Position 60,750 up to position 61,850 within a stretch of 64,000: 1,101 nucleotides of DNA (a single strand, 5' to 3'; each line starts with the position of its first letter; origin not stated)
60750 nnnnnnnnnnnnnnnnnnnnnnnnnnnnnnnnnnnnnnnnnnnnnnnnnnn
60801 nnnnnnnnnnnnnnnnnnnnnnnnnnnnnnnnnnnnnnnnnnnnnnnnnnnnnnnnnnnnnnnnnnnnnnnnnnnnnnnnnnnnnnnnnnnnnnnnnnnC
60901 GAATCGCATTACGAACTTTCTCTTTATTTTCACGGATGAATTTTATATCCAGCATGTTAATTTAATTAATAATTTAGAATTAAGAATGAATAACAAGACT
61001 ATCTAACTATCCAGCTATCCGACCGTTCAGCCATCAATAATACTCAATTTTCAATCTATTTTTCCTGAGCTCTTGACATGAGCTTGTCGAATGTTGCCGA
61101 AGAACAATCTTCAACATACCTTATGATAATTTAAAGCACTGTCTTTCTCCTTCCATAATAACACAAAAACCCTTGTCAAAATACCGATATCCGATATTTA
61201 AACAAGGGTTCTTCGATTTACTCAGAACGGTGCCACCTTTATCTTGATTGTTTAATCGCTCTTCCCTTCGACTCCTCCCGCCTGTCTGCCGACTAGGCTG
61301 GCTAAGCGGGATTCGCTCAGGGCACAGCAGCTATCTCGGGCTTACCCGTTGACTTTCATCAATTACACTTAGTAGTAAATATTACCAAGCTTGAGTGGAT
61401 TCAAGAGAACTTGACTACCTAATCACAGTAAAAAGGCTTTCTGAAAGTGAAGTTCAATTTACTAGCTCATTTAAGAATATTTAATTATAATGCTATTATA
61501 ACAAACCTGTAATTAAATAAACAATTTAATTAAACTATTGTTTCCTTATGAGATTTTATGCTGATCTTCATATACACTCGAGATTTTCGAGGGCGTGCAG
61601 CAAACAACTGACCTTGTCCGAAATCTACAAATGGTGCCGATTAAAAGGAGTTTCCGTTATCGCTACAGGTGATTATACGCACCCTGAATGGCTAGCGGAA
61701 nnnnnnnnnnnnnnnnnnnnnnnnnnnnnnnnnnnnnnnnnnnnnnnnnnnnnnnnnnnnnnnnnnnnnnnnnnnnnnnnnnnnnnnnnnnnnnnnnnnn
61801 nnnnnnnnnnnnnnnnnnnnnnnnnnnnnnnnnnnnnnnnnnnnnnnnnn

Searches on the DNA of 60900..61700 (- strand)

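Call 5: search_rna_families(source=window, start=60900, end=61700, threshold=evalue, max_evalue=10, show_alignments=4)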
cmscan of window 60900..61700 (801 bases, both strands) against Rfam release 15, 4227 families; matches with E-value up to 10: 1.
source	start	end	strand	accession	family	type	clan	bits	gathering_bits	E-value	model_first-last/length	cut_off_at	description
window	61201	61483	-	RF00230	T-box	Cis-reg; leader;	-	42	93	8.3e-08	1-219/219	no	T-box leader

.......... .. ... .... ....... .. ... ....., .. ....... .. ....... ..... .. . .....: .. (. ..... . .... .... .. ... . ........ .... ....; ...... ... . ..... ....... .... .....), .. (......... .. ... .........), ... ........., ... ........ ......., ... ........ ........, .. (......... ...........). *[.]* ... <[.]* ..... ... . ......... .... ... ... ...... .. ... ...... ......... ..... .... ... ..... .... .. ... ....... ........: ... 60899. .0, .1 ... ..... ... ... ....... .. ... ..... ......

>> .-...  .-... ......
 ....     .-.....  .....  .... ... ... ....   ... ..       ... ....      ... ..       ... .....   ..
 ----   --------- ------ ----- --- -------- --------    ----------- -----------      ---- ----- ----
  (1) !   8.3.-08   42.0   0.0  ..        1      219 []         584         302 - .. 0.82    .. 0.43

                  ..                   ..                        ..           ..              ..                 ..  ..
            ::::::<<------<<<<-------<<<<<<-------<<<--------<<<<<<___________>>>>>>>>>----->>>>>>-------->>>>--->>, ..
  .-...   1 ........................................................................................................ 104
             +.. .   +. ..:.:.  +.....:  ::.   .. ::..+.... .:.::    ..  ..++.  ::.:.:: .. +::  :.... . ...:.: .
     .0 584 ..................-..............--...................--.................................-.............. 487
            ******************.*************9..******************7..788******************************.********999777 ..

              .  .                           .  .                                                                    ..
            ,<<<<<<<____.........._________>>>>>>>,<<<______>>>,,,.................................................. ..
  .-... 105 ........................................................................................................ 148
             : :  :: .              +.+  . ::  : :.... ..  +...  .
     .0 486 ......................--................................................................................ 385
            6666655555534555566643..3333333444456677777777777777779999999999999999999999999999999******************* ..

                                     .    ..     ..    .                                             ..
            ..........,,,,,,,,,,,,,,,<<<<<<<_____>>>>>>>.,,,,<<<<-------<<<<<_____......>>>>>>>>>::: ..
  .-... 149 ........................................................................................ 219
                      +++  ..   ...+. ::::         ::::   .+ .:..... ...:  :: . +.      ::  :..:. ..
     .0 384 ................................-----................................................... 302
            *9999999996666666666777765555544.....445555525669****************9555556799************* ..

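Call 69: search_dna_similar(query=window:61252-61331:-, collection=plasmids, mode=distant, max_evalue=0.01, max_rows=10)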
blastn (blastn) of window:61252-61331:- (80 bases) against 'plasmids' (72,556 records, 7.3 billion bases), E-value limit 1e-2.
No match.

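Call 70: search_dna_similar(query=window:61252-61331:-, collection=phages, mode=distant, max_evalue=0.01, max_rows=10)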
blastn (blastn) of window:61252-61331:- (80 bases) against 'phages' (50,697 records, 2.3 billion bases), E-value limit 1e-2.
No match.
